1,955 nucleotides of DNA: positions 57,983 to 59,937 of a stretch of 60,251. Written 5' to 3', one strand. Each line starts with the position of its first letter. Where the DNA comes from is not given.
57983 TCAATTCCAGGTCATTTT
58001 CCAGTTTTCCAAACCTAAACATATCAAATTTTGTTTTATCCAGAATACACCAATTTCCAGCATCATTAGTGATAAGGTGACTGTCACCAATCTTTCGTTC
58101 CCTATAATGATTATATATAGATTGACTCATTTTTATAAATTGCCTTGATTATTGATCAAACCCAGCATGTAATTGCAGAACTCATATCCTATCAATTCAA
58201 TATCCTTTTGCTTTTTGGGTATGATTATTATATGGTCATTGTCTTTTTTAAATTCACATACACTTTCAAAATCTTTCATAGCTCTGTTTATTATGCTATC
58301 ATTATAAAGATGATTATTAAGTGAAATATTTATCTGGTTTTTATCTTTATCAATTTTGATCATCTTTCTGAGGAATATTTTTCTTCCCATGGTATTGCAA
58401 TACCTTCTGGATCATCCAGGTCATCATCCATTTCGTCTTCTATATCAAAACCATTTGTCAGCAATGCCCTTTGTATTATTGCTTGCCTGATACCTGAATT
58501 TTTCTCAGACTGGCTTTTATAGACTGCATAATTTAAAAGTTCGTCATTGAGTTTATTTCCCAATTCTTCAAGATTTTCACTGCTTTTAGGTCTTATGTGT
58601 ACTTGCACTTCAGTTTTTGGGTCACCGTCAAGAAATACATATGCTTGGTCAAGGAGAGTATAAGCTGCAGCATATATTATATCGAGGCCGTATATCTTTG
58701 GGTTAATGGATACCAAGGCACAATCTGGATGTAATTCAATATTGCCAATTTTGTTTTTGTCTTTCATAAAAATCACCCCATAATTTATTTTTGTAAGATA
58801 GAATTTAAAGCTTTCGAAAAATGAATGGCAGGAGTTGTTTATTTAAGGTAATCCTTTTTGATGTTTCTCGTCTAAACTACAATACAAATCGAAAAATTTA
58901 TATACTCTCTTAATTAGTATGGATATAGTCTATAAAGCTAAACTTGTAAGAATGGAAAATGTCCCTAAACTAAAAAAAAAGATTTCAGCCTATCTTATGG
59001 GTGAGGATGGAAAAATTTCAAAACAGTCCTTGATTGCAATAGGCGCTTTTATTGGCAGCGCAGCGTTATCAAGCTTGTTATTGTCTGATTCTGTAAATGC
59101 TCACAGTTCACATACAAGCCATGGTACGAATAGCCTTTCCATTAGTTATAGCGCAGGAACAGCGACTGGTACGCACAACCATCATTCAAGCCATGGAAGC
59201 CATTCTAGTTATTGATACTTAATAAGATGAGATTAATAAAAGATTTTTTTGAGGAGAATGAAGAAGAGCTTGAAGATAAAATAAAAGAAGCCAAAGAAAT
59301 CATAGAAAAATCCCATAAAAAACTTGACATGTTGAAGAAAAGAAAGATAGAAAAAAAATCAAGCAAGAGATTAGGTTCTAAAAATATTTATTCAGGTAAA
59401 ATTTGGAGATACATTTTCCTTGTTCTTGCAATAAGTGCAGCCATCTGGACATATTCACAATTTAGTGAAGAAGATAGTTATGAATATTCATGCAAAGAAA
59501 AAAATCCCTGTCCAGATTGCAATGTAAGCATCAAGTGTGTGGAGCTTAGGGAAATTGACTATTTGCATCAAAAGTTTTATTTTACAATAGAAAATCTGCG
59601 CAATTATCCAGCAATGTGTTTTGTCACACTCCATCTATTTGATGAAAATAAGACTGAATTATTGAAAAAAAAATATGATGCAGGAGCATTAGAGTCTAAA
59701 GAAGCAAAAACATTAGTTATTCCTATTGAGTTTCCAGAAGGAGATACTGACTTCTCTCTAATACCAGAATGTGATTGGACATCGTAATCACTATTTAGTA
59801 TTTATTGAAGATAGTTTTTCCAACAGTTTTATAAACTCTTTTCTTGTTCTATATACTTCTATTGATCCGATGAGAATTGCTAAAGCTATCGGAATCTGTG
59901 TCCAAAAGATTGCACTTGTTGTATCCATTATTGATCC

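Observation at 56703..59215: Variant His-Xaa-Ser (Hxs-like) radical SAM/SPASM peptide-modification system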

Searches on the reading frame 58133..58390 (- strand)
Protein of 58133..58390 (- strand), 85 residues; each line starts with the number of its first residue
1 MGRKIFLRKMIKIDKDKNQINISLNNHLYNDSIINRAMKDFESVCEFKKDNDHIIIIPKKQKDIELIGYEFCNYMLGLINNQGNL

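Call 3: search_protein_families(library=ncbifam, proteins=[window:58133-58390:-], max_evalue=1)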
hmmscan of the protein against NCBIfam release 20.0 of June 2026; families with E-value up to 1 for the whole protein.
window:58133-58390:- (85 aa): 1 family
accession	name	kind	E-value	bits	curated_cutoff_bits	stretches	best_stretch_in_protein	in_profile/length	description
NF038315.1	HxsD_rel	equivalog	1e-14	54.5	41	1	22-80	1-62/62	HxsD-like protein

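Call 4: search_protein_families(library=pfam, proteins=[window:58133-58390:-], max_evalue=1)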
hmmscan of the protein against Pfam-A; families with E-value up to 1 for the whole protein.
window:58133-58390:- (85 aa): 0 families

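Call 38: search_protein_families(library=padloc, proteins=[window:58133-58390:-], max_evalue=0.01)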
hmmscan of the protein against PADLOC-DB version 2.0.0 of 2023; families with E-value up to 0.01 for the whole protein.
window:58133-58390:- (85 aa): 0 families

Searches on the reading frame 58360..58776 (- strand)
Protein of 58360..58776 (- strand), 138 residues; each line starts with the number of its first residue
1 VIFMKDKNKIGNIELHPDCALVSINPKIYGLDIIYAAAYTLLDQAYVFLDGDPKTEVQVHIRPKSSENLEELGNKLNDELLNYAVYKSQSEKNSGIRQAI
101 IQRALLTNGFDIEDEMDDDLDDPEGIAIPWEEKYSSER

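Call 3: search_protein_families(library=ncbifam, proteins=[window:58360-58776:-], max_evalue=1)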
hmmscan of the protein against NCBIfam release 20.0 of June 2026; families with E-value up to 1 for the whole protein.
window:58360-58776:- (138 aa): 1 family
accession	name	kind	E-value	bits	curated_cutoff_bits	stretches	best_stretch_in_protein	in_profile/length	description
TIGR03976.1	chp_LLNDYxLRE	equivalog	7.2e-11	42.3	50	1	25-105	2-84/90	His-Xaa-Ser system protein HxsD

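Call 4: search_protein_families(library=pfam, proteins=[window:58360-58776:-], max_evalue=1)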
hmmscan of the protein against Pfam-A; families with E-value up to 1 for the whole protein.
window:58360-58776:- (138 aa): 1 family
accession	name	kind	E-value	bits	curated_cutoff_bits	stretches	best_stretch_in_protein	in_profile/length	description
PF00241.25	Cofilin_ADF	-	0.18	12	22.4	1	46-100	17-73/125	Cofilin/tropomyosin-type actin-binding protein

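Call 35: find_homologous_proteins(query=window:58360-58776:-, max_evalue=0.00001)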
Query window:58360-58776:- (138 aa): 163 proteins with E <= 0.00001 among 169 candidates; the best 120 are listed.
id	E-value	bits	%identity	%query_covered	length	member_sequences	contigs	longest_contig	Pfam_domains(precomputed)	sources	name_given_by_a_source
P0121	2.6e-83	294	100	98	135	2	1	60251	PF27806.1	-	-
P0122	8.6e-49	183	65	98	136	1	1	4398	PF27806.1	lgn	-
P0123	1.7e-46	175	65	97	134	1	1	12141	PF27806.1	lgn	-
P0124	2.9e-46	175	58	97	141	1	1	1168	PF27806.1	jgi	jgi:His-Xaa-Ser system protein HxsD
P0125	3.6e-46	174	65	91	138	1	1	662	PF27806.1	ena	-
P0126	2.0e-45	172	61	97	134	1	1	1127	PF27806.1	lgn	-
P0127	2.5e-45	172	61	89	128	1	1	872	PF27806.1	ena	-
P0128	2.2e-44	168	60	96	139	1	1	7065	PF27806.1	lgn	-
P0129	1.5e-43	166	60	95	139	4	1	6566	PF27806.1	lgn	-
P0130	1.9e-43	165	66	85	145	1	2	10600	PF27806.1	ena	-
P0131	6.8e-43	164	57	93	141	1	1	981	PF27806.1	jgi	-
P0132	7.7e-43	163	63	86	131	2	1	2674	PF27806.1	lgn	-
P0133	3.2e-42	161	59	96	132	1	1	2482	PF27806.1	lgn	-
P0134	3.3e-42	161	59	93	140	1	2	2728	PF27806.1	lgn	-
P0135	3.9e-42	161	59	93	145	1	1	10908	PF27806.1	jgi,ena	-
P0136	8.4e-42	160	56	93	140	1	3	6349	PF27806.1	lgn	-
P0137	3.2e-41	158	57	99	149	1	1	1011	PF27806.1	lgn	-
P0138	3.8e-41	158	61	91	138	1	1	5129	PF27806.1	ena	-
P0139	2.2e-40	156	64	88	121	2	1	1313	PF27806.1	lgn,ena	-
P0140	2.8e-40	155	52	99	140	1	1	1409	PF27806.1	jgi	jgi:His-Xaa-Ser system protein HxsD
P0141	3.5e-40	155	57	96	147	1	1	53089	PF27806.1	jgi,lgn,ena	-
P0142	3.7e-40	155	53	93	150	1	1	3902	PF27806.1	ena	-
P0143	4.4e-39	151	55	91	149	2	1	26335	PF27806.1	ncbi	-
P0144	6.7e-39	151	64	85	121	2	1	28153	PF27806.1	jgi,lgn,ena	-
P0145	6.7e-39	151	58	90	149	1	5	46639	PF27806.1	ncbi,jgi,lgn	-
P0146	2.1e-38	149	60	85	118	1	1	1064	PF27806.1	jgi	jgi:His-Xaa-Ser system protein HxsD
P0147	3.2e-38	149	55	88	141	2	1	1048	PF27806.1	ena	-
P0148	3.3e-38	148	51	96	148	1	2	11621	PF27806.1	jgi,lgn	jgi:His-Xaa-Ser system protein HxsD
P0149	3.7e-38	148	59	84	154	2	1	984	PF27806.1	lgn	-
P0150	4.6e-38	148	55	91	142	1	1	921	PF27806.1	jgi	jgi:His-Xaa-Ser system protein HxsD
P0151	8.5e-38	147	55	90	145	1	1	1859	PF27806.1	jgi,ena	-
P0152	1.7e-37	146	62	85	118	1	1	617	PF27806.1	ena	-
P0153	4.3e-37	145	55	91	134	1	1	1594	PF27806.1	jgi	-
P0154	6.9e-37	144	54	89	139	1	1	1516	PF27806.1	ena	-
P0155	8.8e-37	144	53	92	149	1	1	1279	PF27806.1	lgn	-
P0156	9.9e-37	144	52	97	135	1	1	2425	PF27806.1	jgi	jgi:His-Xaa-Ser system protein HxsD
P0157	1.1e-36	144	51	88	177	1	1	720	PF27806.1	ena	-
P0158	1.7e-36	143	54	94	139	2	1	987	PF27806.1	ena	-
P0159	1.8e-36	143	54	91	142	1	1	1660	PF27806.1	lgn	-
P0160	1.9e-36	143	57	92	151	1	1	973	PF27806.1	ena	-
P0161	2.0e-36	143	55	90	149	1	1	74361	PF27806.1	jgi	jgi:His-Xaa-Ser system protein HxsD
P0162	2.7e-36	142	57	79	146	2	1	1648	PF27806.1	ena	-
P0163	3.6e-36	142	51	87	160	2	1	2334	PF27806.1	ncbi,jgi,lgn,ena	-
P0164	5.3e-36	141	55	90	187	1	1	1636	PF27806.1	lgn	-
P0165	9.3e-36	141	56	88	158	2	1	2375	PF27806.1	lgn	-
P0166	1.0e-35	140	53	85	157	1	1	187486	PF27806.1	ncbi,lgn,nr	ncbi:hypothetical protein KY360_00590 [Candidatus Woesearchaeota archaeon]|nr:hypothetical protein [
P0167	2.3e-35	139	51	84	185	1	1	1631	PF27806.1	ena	-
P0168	2.8e-35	139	51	92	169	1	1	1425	PF27806.1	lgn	-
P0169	3.8e-35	139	44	91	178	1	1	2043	PF27806.1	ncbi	-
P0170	4.2e-35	138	54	89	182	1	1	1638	PF27806.1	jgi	jgi:His-Xaa-Ser system protein HxsD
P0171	6.2e-35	138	54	87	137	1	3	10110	PF27806.1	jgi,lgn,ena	-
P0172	7.7e-35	138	48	93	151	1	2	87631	PF27806.1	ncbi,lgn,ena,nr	ncbi:MAG: His-Xaa-Ser system protein HxsD [Nanoarchaeota archaeon]|nr:His-Xaa-Ser system protein Hxs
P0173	8.8e-35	137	51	89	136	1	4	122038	PF27806.1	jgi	-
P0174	1.1e-34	137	55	90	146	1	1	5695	PF27806.1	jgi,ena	-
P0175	1.1e-34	137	48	93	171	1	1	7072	PF27806.1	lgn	-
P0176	1.5e-34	137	48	96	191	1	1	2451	PF27806.1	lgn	-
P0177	1.7e-34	136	50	92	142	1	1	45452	PF27806.1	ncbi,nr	ncbi:His-Xaa-Ser system protein HxsD [Candidatus Woesearchaeota archaeon]|nr:His-Xaa-Ser system prot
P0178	3.4e-34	136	52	91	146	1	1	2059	PF27806.1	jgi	jgi:His-Xaa-Ser system protein HxsD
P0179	4.1e-34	135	55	88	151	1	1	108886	PF27806.1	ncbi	-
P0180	7.5e-34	134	50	91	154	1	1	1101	PF27806.1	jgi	jgi:His-Xaa-Ser system protein HxsD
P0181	1.1e-33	134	49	96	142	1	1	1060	PF27806.1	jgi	-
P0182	1.9e-33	133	53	93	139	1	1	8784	PF27806.1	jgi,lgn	jgi:His-Xaa-Ser system protein HxsD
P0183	2.1e-33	133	49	89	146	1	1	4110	PF27806.1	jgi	jgi:His-Xaa-Ser system protein HxsD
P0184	2.7e-33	133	48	86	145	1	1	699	PF27806.1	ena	-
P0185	4.8e-33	132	50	88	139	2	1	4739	PF27806.1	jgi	jgi:His-Xaa-Ser system protein HxsD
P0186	4.9e-33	132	44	94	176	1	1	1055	PF27806.1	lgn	-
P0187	5.8e-33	132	50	83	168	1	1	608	PF27806.1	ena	-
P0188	6.3e-33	131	50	92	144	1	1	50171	PF27806.1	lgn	-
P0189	6.4e-33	131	55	81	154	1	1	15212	PF27806.1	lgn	-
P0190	9.2e-33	131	52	88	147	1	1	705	PF27806.1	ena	-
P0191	1.2e-32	130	49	91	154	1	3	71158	PF27806.1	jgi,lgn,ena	-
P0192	2.3e-32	130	50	91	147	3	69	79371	PF27806.1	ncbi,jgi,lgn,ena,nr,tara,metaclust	ncbi:MAG: hypothetical protein QF917_00235 [Candidatus Woesearchaeota archaeon]|jgi:His-Xaa-Ser syst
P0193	2.4e-32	130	45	90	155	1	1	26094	PF27806.1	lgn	-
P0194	3.5e-32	129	49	93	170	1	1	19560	PF27806.1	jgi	jgi:His-Xaa-Ser system protein HxsD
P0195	5.2e-32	128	45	93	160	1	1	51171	PF27806.1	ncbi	-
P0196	5.4e-32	128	50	91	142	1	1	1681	PF27806.1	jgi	jgi:His-Xaa-Ser system protein HxsD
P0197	6.9e-32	128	47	92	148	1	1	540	PF27806.1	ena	-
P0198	8.5e-32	128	53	85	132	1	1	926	PF27806.1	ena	-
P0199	9.0e-32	128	53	85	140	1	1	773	PF27806.1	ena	-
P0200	1.0e-31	127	41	92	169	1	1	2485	PF27806.1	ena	-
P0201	1.3e-31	127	54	83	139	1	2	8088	PF27806.1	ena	-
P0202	2.0e-31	127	46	97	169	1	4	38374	PF27806.1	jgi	-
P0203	4.2e-31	125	43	90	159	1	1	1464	PF27806.1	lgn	-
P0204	4.9e-31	125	48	91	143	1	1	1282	PF27806.1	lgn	-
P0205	5.5e-31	125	41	92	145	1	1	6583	PF27806.1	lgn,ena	-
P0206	6.2e-31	125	42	91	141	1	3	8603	PF27806.1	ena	-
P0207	7.2e-31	125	47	91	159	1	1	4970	PF27806.1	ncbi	-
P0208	8.6e-31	124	47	88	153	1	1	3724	PF27806.1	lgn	-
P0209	9.3e-31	124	52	85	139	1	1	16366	PF27806.1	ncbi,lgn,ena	-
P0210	1.0e-30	124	44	96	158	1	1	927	PF27806.1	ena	-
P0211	1.1e-30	124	47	90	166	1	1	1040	PF27806.1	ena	-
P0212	1.2e-30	124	48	91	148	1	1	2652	PF27806.1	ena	-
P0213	1.3e-30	124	45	91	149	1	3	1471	PF27806.1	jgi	-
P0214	1.4e-30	124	44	90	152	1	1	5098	PF27806.1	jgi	jgi:His-Xaa-Ser system protein HxsD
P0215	1.5e-30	124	48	88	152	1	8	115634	PF27806.1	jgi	-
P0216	2.0e-30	123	48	88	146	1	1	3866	PF27806.1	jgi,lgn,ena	-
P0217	2.2e-30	123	48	87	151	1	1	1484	PF27806.1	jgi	jgi:His-Xaa-Ser system protein HxsD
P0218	2.6e-30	123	48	93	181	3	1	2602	PF27806.1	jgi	jgi:His-Xaa-Ser system protein HxsD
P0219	3.1e-30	123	50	85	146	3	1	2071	PF27806.1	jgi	-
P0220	3.6e-30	122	44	91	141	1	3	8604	PF27806.1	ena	-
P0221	4.8e-30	122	51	93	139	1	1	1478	PF27806.1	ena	-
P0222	5.0e-30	122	44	91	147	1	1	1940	PF27806.1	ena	-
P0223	5.5e-30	122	47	89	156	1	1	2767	PF27806.1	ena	-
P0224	1.3e-29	121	44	91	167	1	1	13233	PF27806.1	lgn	-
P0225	2.2e-29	120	45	91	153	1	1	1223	PF27806.1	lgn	-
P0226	2.8e-29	120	45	89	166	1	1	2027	PF27806.1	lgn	-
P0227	3.7e-29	119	49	85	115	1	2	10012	PF27806.1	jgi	-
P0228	3.7e-29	119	49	83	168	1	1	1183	PF27806.1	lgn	-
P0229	3.9e-29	119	39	85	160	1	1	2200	PF27806.1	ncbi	-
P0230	3.9e-29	119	53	82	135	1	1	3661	PF27806.1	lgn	-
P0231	4.1e-29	119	42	88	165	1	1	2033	PF27806.1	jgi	jgi:His-Xaa-Ser system protein HxsD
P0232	5.0e-29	119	42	91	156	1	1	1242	PF27806.1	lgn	-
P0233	5.2e-29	119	45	93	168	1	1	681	PF27806.1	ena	-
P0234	5.8e-29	119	46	89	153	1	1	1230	PF27806.1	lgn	-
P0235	7.4e-29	118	51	82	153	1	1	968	PF27806.1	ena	-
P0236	1.3e-28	117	43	88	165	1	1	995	PF27806.1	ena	-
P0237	1.6e-28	117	49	80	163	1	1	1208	PF27806.1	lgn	-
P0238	1.8e-28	117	41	89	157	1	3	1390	PF27806.1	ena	-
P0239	1.9e-28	117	43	91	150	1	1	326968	PF27806.1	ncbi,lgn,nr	ncbi:hypothetical protein GOV04_02505 [Candidatus Woesearchaeota archaeon]|nr:hypothetical protein [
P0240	2.1e-28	117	52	81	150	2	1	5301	PF27806.1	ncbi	ncbi:MAG: hypothetical protein QXO21_03030 [Candidatus Anstonellales archaeon]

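Call 38: search_protein_families(library=padloc, proteins=[window:58360-58776:-], max_evalue=0.01)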
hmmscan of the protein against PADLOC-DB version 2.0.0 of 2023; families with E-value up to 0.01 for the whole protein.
window:58360-58776:- (138 aa): 0 families

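Call 46: predict_structure(alignment_id=A3)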
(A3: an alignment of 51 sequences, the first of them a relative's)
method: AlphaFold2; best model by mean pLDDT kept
length: 135 residues; sequences in the alignment: 51
mean_pLDDT: 84.5   pTM: 0.66
mean pLDDT of the five models: 84.5, 84.2, 83.5, 83.3, 83.0
residues with pLDDT >= 90: 88; 70-90: 13; 50-70: 23; < 50: 11
segments of 3 or more residues with pLDDT < 50: 111-118
pLDDT, mean of each block of 10 residues (from residue 1): 75 96 98 98 98 98 95 98 95 90 67 48 58 53
secondary structure, 60 per line:
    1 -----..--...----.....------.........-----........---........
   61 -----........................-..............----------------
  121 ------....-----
elements in order: E10-12 E17-21 H28-36 E42-49 E53-60 H66-89 H91-104 H127-130

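Call 49: fold_search(model_id=the predicted structure, library=pdb)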
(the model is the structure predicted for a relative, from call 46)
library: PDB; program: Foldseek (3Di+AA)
matches with E <= 10: 1121; with E <= 0.001: 0
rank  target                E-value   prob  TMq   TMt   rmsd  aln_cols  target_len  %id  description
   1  5x50_K                1.1e-02  0.99  0.39  0.45   4.7        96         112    5  RNA Polymerase II from Komagataella Pastoris (Type-2 crystal) (released 2017-05-17)
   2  7a6h_K                1.1e-02  1.00  0.43  0.51   5.7       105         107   11  Cryo-EM structure of human apo RNA Polymerase III (released 2021-02-03)
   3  5x51_K                1.3e-02  1.00  0.43  0.49   5.0       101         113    6  RNA Polymerase II from Komagataella Pastoris (Type-3 crystal) (released 2017-05-17)
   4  5x4z_K                1.3e-02  1.00  0.43  0.49   5.0       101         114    6  RNA Polymerase II from Komagataella Pastoris (Type-1 crystal) (released 2017-05-17)
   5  8qep_K                1.4e-02  0.99  0.42  0.48   5.9       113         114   13  RNA polymerase II bound to Alu RNA right arm (released 2025-01-22)
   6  8s54_K                1.4e-02  0.98  0.40  0.45   4.9       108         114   15  RNA polymerase II early elongation complex bound to TFIIE and TFIIF - state b (composite structure) (released 2024-04-17)
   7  9xrl_AH               2.2e-02  0.97  0.32  0.36   8.8       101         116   14  Structure of mouse cytoplasmic lattice (CPL) repeating unit (released 2026-03-18)
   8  8tvy_K                2.4e-02  0.96  0.35  0.37   5.8       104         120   13  Cryo-EM structure of CPD lesion containing RNA Polymerase II elongation complex with Rad26 and Elf1 (closed state) (released 2024-01-24)
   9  12dl_JA               2.7e-02  0.96  0.32  0.36   8.9       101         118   14  Native structure of the cytoplasmic lattice (CPL) asymmetric unit from mouse MII eggs (released 2026-04-08)
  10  6drd_K                2.8e-02  0.90  0.37  0.42   6.5       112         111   15  RNA Pol II(G) (released 2018-10-17)
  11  7eu1_K                3.0e-02  0.99  0.42  0.53   5.1        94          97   10  The cryo-EM structure of A. thaliana Pol IV-RDR2 holoenzyme (released 2021-12-29)
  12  8him_K                3.6e-02  0.97  0.42  0.49   7.7       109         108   11  A cryo-EM structure of B. oleracea RNA polymerase V elongation complex at 2.73 Angstrom (released 2023-03-22)
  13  8tug_K                3.8e-02  0.97  0.40  0.47   5.6       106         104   13  Cryo-EM structure of CPD-stalled Pol II in complex with Rad26 (engaged state) (released 2024-01-24)
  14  9mu9_K                3.8e-02  0.96  0.39  0.43   6.1       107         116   14  Structure of a native Drosophila melanogaster Nucleosome Elongation Complex (Pol II EC-nucleosome). Composite map (released 2025-02-19)
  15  8q3b_C                4.3e-02  0.99  0.45  0.19   3.9        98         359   20  The closed state of the ASFV apo-RNA polymerase (released 2024-02-14)
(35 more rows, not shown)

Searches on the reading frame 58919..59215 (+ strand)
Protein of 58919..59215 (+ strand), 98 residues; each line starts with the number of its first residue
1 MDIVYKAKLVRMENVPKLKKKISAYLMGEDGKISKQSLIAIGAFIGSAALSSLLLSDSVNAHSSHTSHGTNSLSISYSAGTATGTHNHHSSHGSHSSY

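Call 3: search_protein_families(library=ncbifam, proteins=[window:58919-59215:+], max_evalue=1)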
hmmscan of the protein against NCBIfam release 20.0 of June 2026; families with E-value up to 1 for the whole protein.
window:58919-59215:+ (98 aa): 2 families
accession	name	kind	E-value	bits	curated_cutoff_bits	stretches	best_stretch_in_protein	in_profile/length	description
NF038309.1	HisXaaSer_A3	equivalog_domain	6.8e-14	51.4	65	1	15-97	2-78/81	His-Xaa-Ser repeat protein HxsA3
NF038313.3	HisXaaSer_A4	exception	3.3e-05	24.7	55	1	15-97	2-83/93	His-Xaa-Ser repeat protein HxsA4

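Call 4: search_protein_families(library=pfam, proteins=[window:58919-59215:+], max_evalue=1)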
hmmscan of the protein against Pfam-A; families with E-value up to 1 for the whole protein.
window:58919-59215:+ (98 aa): 0 families

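Call 38: search_protein_families(library=padloc, proteins=[window:58919-59215:+], max_evalue=0.01)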
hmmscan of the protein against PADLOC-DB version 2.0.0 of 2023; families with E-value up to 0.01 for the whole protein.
window:58919-59215:+ (98 aa): 0 families

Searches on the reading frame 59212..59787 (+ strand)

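Call 3: search_protein_families(library=ncbifam, proteins=[window:59212-59787:+], max_evalue=1)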
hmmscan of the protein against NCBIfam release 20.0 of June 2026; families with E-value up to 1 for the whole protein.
window:59212-59787:+ (191 aa): 2 families
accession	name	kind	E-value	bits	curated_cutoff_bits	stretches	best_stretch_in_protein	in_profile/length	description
NF001962.0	PRK00736.1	equivalog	0.11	12.3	72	1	18-46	23-51/69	hypothetical protein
NF005630.0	PRK07377.1-6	equivalog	0.26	11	149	1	5-59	79-132/187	hypothetical protein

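Call 4: search_protein_families(library=pfam, proteins=[window:59212-59787:+], max_evalue=1)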
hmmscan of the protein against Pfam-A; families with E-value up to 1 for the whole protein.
window:59212-59787:+ (191 aa): 2 families
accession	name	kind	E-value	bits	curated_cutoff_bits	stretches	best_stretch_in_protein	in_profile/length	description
PF11166.13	DUF2951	-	0.051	14.2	26.7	1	17-67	27-77/98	Protein of unknown function (DUF2951)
PF23864.1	DUF7222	-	0.058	14.1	27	1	9-81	40-94/108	Domain of unknown function (DUF7222)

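Call 38: search_protein_families(library=padloc, proteins=[window:59212-59787:+], max_evalue=0.01)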
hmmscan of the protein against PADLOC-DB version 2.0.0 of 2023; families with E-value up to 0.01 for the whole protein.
window:59212-59787:+ (191 aa): 0 families
